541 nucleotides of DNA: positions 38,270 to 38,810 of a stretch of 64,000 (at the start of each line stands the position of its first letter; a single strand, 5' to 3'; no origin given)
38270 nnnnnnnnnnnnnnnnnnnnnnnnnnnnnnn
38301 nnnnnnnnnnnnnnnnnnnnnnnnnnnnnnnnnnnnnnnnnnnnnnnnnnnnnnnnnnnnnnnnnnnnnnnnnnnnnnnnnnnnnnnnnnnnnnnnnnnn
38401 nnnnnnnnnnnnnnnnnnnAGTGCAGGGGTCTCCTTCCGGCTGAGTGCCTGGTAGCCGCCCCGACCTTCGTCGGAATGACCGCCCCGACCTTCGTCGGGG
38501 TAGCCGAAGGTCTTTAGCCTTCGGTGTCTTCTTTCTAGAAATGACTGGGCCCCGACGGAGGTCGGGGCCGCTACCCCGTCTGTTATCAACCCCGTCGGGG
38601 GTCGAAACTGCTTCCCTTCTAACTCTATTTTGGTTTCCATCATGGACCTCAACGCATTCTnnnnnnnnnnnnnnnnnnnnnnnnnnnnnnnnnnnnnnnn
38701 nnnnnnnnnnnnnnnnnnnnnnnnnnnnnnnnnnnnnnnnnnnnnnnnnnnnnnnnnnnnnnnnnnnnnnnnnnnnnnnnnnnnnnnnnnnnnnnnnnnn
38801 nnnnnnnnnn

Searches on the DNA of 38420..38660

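Call 21: search_rna_families(source=window, start=38420, end=38660, threshold=evalue, max_evalue=10)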
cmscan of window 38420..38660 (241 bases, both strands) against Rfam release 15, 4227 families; matches with E-value up to 10: 4.
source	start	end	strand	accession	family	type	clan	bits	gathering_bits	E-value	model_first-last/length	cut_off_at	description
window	38525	38602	-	RF02621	BSnc120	Gene; sRNA;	-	19.5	114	0.05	1-88/88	no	Brucella sRNA 120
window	38600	38648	-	RF00086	SNORD27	Gene; snRNA; snoRNA; CD-box;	-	15.7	52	5.4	1-71/71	no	Small nucleolar RNA SNORD27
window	38548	38569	+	RF02556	snaR-A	Gene; sRNA;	-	13.6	98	3.3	41-62/115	no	snaR-A sRNA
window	38473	38577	-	RF03461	MIR842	Gene; miRNA;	-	13.6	85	5.6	15-113/127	no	MIR842 microRNA precursor family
